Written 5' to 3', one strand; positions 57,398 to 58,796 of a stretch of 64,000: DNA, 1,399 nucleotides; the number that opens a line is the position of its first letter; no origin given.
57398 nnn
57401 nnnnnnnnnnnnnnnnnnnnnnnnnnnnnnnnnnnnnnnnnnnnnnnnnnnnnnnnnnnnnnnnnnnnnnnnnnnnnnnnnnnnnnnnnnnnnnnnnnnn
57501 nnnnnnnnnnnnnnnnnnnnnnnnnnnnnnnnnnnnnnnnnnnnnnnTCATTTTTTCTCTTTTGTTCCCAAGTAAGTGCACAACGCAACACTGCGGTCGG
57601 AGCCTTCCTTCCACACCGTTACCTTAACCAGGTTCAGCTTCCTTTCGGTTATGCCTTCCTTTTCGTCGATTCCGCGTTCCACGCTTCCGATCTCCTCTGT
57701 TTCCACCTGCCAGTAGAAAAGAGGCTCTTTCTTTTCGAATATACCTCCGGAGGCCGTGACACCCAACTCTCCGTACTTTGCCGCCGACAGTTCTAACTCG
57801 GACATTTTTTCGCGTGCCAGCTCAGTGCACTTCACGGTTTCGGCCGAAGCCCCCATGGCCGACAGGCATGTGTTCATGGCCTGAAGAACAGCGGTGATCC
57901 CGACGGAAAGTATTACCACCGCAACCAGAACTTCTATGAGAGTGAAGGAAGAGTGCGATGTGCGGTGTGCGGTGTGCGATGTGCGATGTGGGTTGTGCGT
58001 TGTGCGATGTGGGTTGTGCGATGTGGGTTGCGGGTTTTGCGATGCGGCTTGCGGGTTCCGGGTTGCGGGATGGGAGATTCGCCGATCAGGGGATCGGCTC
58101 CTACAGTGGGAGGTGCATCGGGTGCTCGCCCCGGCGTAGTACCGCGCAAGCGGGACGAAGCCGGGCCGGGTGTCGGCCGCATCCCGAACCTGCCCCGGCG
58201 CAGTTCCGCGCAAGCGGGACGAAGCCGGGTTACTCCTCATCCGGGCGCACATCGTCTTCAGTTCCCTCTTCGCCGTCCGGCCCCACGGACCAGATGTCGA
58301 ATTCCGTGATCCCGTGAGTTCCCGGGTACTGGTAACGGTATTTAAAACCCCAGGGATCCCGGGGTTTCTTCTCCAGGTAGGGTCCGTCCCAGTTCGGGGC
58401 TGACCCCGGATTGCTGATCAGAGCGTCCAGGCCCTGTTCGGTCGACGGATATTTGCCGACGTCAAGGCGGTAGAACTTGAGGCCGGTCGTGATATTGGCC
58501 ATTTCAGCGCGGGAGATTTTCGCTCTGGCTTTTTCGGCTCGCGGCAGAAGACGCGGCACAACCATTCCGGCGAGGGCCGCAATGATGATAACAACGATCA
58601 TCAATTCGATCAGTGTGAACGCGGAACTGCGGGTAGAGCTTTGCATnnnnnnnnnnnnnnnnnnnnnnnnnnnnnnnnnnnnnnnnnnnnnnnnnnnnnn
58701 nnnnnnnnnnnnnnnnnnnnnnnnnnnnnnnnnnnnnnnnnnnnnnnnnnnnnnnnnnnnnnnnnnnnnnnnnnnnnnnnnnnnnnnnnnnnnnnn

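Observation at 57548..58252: GspI-like pseudopilin whose ~100-aa N-terminal extension is built from repeat elements, including a 17-unit heptanucleotide tract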

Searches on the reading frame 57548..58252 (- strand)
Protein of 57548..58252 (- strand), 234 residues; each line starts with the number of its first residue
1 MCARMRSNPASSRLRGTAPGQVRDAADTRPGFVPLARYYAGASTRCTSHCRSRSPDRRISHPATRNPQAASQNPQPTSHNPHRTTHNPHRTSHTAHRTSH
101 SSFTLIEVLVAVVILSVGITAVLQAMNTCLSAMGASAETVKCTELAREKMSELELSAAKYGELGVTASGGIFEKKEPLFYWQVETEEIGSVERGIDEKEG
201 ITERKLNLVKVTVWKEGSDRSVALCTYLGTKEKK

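Call 6: search_protein_families(library=pfam, proteins=[window:57548-58252:-], max_evalue=0.01)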
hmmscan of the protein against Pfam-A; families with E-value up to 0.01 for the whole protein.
window:57548-58252:- (234 aa): 2 families
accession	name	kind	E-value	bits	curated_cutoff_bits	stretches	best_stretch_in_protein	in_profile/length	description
PF07963.17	N_methyl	-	6.9e-07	29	21.2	1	100-123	4-27/27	Prokaryotic N-terminal methylation motif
PF19779.4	DUF6264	-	0.0016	19.1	31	1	57-143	20-108/183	Family of unknown function (DUF6264)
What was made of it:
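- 57548..57949 (-): Mature GspI/PilV-like minor pseudopilin (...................., 133 aa, plus stop). The preceding TCT TCC codons give SS at -2/-1. Pfam N_methyl 6.9e-07 (call 6).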

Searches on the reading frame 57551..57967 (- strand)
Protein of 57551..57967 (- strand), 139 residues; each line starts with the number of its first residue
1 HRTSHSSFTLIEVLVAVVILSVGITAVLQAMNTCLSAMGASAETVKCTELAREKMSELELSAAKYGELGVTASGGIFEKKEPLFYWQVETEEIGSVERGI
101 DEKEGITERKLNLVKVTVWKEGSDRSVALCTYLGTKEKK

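Call 11: find_homologous_proteins(query=window:57551-57967:-, max_evalue=0.001)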
Query seq(139 aa) (139 aa): 2 proteins with E <= 0.001 among 22 candidates.
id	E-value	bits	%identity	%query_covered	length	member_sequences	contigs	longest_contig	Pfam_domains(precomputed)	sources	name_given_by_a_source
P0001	1.2e-62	228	100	78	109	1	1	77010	-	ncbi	ncbi:MAG: hypothetical protein R6V03_11110 [Kiritimatiellia bacterium]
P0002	5.6e-12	64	39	94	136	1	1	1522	PF07963.18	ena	-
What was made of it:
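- NCBI's pipeline called the gene from an internal Met instead (call 11). NCBI annotated only a 109-aa internal ORF (call 11).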

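Call 13: find_encoding_contigs(protein=P0002, flank=3000)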
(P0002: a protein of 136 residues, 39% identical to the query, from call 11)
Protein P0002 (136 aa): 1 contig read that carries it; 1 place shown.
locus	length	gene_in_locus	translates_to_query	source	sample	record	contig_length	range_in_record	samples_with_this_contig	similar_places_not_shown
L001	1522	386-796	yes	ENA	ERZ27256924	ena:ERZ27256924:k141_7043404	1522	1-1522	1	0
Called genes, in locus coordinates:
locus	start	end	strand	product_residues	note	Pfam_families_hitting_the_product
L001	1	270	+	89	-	?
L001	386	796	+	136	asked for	PF07963:N_methyl (faint)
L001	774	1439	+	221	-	PF07963:N_methyl, PF11612:T2SSJ (weak)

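Call 17: find_encoding_contigs(protein=P0001, flank=3000, max_places=10)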
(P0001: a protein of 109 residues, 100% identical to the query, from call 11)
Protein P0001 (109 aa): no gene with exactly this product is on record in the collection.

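Call 20: find_related_loci(query=A1, collection=metagenome_contigs, flank=4000)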
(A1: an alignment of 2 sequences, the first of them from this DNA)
Query A1 (134 aa) in metagenome_contigs; peptide patterns used: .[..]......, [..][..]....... (x = any residue, [..] = any of these).
600 stretches matched a pattern (row limit reached: there are more); 71 encode a relative of the query (tblastn E <= 1e-3); 71 distinct loci.
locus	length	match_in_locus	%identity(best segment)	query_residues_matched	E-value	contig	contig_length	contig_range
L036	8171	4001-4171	49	1-57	2e-10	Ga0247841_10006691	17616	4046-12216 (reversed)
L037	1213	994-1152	47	1-53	4e-10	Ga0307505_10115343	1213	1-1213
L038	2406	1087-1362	35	1-87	5e-9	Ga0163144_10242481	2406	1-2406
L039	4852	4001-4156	46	1-52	3e-8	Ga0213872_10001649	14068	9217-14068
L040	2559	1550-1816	36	1-90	8e-8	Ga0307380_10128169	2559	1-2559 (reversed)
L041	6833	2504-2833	26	1-126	1e-7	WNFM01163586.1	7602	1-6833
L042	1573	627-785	43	1-53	1e-7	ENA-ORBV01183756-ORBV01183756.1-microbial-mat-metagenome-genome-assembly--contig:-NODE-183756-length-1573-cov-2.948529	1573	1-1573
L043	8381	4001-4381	26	1-134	2e-7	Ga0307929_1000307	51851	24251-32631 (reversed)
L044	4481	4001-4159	42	1-53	6e-7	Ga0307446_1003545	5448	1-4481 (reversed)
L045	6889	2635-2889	33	2-89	7e-7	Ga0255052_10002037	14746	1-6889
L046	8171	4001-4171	37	1-57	9e-7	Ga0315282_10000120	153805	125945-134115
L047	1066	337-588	31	3-89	7e-7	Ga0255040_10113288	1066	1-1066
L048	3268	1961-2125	38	1-55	1e-6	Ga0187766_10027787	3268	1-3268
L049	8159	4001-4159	36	3-55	2e-6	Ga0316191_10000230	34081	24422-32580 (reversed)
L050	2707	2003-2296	30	3-93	2e-6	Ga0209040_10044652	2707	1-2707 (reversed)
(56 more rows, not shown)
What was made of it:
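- Tried and rejected: metagenome_contigs scan with the GspI alignment (call 20).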

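Call 50: search_solved_structures(query=A2, max_evalue=1)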
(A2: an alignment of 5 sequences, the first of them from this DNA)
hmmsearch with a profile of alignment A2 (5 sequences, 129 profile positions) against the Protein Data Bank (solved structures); distinct sequences matched with E-value up to 1: 3.
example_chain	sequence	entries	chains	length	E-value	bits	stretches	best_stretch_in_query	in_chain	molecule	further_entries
8c7s_A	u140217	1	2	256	0.56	13.9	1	29-74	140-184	Global transcriptional regulator CodY (Fragment)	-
8c7o_A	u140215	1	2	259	0.57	13.8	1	29-74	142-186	Global transcriptional regulator CodY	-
5ey0_B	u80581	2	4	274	0.64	13.7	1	29-74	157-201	GTP-sensing transcriptional pleiotropic repressor CodY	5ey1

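Call 51: search_protein_families(library=ncbifam, alignment_id=A2, max_evalue=1)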
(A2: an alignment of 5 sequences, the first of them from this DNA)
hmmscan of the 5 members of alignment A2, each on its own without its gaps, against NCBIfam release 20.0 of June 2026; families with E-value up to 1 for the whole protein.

A. member 1, seq(132 aa): 12 families
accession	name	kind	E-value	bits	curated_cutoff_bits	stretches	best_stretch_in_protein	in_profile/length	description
TIGR02523.1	type_IV_pilV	equivalog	9.9e-07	29.3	52.2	1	1-51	4-54/139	type IV pilus modification protein PilV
TIGR01707.1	gspI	equivalog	1.9e-05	25.1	44.35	1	1-54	2-55/101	type II secretion system minor pseudopilin GspI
TIGR02532.1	IV_pilin_GFxxxE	domain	0.00033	20.4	16.3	1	1-21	4-24/24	prepilin-type N-terminal cleavage/methylation domain-containing protein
NF041013.1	T4P_ComGE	equivalog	0.0015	18.6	49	1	1-53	6-58/83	competence type IV pilus minor pilin ComGE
NF047828.1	T3SSXpsI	equivalog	0.0044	17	150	1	1-121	4-120/132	type II secretion system protein XpsI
TIGR02599.1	TIGR02599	subfamily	0.011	14.9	256.5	1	1-36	2-37/361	Verru_Chthon cassette protein C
TIGR01708.2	typeII_sec_gspH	equivalog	0.031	14.3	80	1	1-25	4-28/169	type II secretion system minor pseudopilin GspH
NF006453.0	PRK08808.1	equivalog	0.04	13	295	1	1-34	9-39/211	type II secretion system protein J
NF041002.1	pilin_ComGF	equivalog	0.048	13.9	80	1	1-31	4-33/139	competence type IV pilus minor pilin ComGF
TIGR01711.1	gspJ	equivalog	0.093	12.5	64.85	1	1-45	3-48/192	type II secretion system minor pseudopilin GspJ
TIGR01710.1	typeII_sec_gspG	equivalog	0.2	11.7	88.85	1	1-21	3-23/134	type II secretion system major pseudopilin GspG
TIGR02596.1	TIGR02596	subfamily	0.38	10.8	70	1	1-31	1-31/196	Verru_Chthon cassette protein D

B. families by the number of members that match (of 5 scanned): 15 families
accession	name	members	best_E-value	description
TIGR01707.1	gspI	5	3e-07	type II secretion system minor pseudopilin GspI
TIGR02523.1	type_IV_pilV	5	9.9e-07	type IV pilus modification protein PilV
NF041013.1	T4P_ComGE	5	1.4e-06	competence type IV pilus minor pilin ComGE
TIGR02532.1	IV_pilin_GFxxxE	5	0.00033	prepilin-type N-terminal cleavage/methylation domain-containing protein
NF041002.1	pilin_ComGF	5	0.0066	competence type IV pilus minor pilin ComGF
TIGR02599.1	TIGR02599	3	0.011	Verru_Chthon cassette protein C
TIGR01708.2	typeII_sec_gspH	3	0.031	type II secretion system minor pseudopilin GspH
NF040982.1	ComGD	3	0.07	competence type IV pilus minor pilin ComGD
TIGR02598.1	TIGR02598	2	0.00066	Verru_Chthon cassette protein B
NF047828.1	T3SSXpsI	2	0.0042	type II secretion system protein XpsI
NF006453.0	PRK08808.1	2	0.04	type II secretion system protein J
TIGR01711.1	gspJ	1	0.093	type II secretion system minor pseudopilin GspJ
NF040999.1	pilin_ComGC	1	0.15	competence type IV pilus major pilin ComGC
TIGR01710.1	typeII_sec_gspG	1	0.2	type II secretion system major pseudopilin GspG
TIGR02596.1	TIGR02596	1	0.38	Verru_Chthon cassette protein D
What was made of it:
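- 57548..57949 (-): TIGR01707 gspI and TIGR02523 PilV match below cut-off (call 51).
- On GspI (T2SS minor pseudopilin I): TIGR01707 scores 25.1 bits against a cut-off of 44.35 (call 51).
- Closest known: GspI / XcpV / EpsI. Same: The gene sits between gspG and the gspJ- and gspK-like genes and encodes a small protein of about 130 aa. TIGR01707 gspI matches all five aligned clade members, and XpsI matches over residues 1-121 (call 51).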

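Call 61: search_protein_representatives(alignment_id=A1)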
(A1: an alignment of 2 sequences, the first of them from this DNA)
Query: 2 sequences, 140 profile positions. Proteins with E-value up to 0.001 (for the whole library): 1636; up to 1e-10: 221; up to 1e-30: 3. The best 150 are listed.
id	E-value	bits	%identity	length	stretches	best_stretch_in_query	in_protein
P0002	4.7e-68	243.9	-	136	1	1-140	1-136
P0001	5.1e-52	192.0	-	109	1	26-134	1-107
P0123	4.9e-32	127.2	-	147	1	2-133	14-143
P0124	2.9e-28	115.0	-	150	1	2-133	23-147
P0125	1.0e-26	110.0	-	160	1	2-133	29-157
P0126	3.2e-26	108.4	-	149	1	2-132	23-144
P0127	1.1e-25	106.7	-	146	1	1-130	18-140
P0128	1.1e-24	103.4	-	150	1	1-130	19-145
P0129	7.2e-24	100.8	-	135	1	2-130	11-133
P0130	1.0e-23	100.3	-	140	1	2-131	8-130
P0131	3.8e-23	98.4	-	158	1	2-130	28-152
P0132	5.0e-23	98.0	-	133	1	2-132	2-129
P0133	1.1e-22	97.0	-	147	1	2-132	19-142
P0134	1.8e-22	96.2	-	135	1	2-134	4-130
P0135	5.2e-22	94.8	-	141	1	2-132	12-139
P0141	3.6e-21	92.0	-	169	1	1-134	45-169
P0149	9.1e-20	87.5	-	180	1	1-132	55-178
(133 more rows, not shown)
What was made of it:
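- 57548..57949 (-): Family search gives 221 representatives at E<1e-10 (call 61).
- Closest known: GspI / XcpV / EpsI. Different: It belongs to a separate Kiritimatiellia-centred family (call 61).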

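Call 66: find_encoding_contigs(protein=P0149, flank=3000, max_places=2)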
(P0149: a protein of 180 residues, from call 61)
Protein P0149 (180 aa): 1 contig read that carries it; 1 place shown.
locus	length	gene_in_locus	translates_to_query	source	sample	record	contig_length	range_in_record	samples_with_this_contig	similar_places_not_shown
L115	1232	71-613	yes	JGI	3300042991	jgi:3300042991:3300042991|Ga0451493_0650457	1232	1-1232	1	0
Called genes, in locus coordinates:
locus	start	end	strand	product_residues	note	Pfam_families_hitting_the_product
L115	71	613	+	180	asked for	-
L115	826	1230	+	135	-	?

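Call 67: predict_structure(alignment_id=A1)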
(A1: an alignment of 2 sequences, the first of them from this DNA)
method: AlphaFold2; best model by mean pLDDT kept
length: 134 residues; sequences in the alignment: 2
mean_pLDDT: 75.5   pTM: 0.56
mean pLDDT of the five models: 75.5, 74.5, 70.4, 70.2, 69.4
residues with pLDDT >= 90: 1; 70-90: 95; 50-70: 37; < 50: 1
segments of 3 or more residues with pLDDT < 50: none
pLDDT, mean of each block of 10 residues (from residue 1): 79 88 82 76 85 81 66 65 78 56 72 81 81 56
secondary structure, 60 per line:
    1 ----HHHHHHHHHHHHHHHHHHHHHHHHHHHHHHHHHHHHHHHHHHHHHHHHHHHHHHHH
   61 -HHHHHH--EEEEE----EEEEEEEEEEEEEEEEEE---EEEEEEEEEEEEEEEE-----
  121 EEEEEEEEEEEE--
elements in order: H5-60 H62-67 E70-74 E79-96 E100-115 E121-132
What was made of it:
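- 57548..57949 (-): The model has a long N-terminal helix plus a 4-stranded sheet (call 67).
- On GspI (T2SS minor pseudopilin I): The model (pLDDT 75.5) has helix 5-60 plus four strands (call 67).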

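Call 74: find_encoding_contigs(protein=P0141, flank=4000, max_places=3)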
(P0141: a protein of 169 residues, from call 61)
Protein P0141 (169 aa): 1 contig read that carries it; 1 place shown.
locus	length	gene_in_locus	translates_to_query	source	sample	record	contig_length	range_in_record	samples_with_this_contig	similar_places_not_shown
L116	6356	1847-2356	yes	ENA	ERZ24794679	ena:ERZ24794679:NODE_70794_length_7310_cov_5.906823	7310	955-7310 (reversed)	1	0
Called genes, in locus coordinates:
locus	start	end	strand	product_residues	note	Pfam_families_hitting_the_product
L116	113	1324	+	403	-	PF28597:T2SSF_N, PF00482:T2SSF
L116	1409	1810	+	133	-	PF07963:N_methyl (weak), PF08334:T2SSG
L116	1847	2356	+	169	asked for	-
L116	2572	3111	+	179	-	PF11612:T2SSJ (faint)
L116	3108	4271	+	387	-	PF21687:T2SSK_1st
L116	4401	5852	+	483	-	PF11104:PilM_2 (faint), PF06723:MreB_Mbl (faint), PF05137:PilN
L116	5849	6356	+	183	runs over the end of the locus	-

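Call 79: fold_search(model_id=the predicted structure, library=pdb)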
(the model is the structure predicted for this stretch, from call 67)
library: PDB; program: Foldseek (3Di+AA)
matches with E <= 10: 541; with E <= 0.001: 0
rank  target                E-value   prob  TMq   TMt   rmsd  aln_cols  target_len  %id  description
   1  8eot_C                2.5e-02  0.97  0.35  0.05  12.8       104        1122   12  M. tuberculosis RNAP elongation complex with NusG (released 2023-02-01)
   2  8e79_C                3.5e-02  0.98  0.35  0.05   9.2        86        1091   13  Mycobacterium tuberculosis RNAP paused elongation complex with Escherichia coli NusG transcription factor (released 2023-03-22)
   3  8e82_C                4.2e-02  0.97  0.36  0.05   9.2        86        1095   13  Mycobacterium tuberculosis RNAP elongation complex with NusG transcription factor (released 2023-03-22)
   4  8exy_C                4.2e-02  0.93  0.34  0.05  12.7       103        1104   12  M. tuberculosis RNAP paused complex with B. subtilis NusG and GMPCPP (released 2023-02-01)
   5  6kon_C                5.5e-02  0.97  0.35  0.05   9.9        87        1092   13  Mycobacterium tuberculosis initial transcription complex comprising sigma H and 5'-OH RNA of 5 nt (released 2020-03-11)
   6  4kbj_A                6.5e-02  0.96  0.35  0.14   9.4        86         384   13  Structure of Mtb RNAP Beta subunit B1 and B2 domains (released 2013-10-02)
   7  8e74_C                6.9e-02  0.92  0.35  0.05  11.6       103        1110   12  Mycobacterium tuberculosis RNAP paused elongation complex with NusG transcription factor (released 2023-03-22)
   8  4kbm_A                7.3e-02  0.91  0.35  0.14  12.3       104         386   12  Structure of the Mtb CarD/RNAP Beta subunit B1-B2 domains complex (released 2013-10-02)
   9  8eoe_C                7.3e-02  0.89  0.35  0.05  12.8       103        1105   12  Mycobacterium tuberculosis transcription elongation complex with Bacillus subtilis NusG (EC_LG) (released 2023-02-01)
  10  8ej3_C                7.7e-02  0.94  0.35  0.05   9.4        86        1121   13  M. tuberculosis RNAP pause escaped complex with Bacillus subtilis NusG and GMPCPP (released 2023-02-01)
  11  8ehq_C                7.7e-02  0.93  0.35  0.05  10.1        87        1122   13  Mycobacterium tuberculosis paused transcription complex with Bacillus subtilis NusG (released 2023-02-01)
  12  6cce_C                8.2e-02  0.94  0.35  0.05   9.9        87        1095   13  Crystal structure of a Mycobacterium smegmatis RNA polymerase transcription initiation complex with inhibitor Kanglemy (released 2018-08-15)
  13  5uh5_C                8.2e-02  0.94  0.35  0.05   9.3        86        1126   13  Crystal structure of Mycobacterium tuberculosis transcription initiation complex containing 3 nt of RNA (released 2017-04-12)
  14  7zf2_C                8.7e-02  0.93  0.35  0.05   9.3        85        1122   13  Protomeric substructure from an octameric assembly of M. tuberculosis RNA polymerase in complex with sigma-b initiatio (released 2023-02-08)
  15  8r3m_C                9.2e-02  0.95  0.32  0.05   6.9        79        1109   10  Mycobacterium smegnatis RNA polymerase transcription initiation complex with SigmaA, RbpA, HelD N-terminal, CO and PCh (released 2024-10-02)
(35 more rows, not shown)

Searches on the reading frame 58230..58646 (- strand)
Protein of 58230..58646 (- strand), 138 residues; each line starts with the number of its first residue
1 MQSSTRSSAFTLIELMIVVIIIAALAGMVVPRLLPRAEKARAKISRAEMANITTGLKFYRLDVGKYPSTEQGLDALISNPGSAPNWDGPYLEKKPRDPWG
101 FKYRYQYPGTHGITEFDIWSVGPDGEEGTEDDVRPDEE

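Call 6: search_protein_families(library=pfam, proteins=[window:58230-58646:-], max_evalue=0.01)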
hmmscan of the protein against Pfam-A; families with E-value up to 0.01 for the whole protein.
window:58230-58646:- (138 aa): 2 families
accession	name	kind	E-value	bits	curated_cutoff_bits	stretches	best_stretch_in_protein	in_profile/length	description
PF08334.16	T2SSG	-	2.1e-34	118.2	21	1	33-132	2-101/108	Type II secretion system (T2SS), protein G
PF07963.17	N_methyl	-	9.4e-06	25.4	21.2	1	6-29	3-26/27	Prokaryotic N-terminal methylation motif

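Call 16: find_encoding_contigs(protein=window:58230-58646:-, flank=3000, max_places=10)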
Protein window:58230-58646:- (138 aa): no gene with exactly this product is on record in the collection.
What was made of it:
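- The source is a short-read MAG, tandem arrays are error-prone, and only one contig carries the locus (calls 11, 16, 17).
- Tried and rejected: Exact-protein look-ups of gspG and of the NCBI 109-aa product (calls 16, 17).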
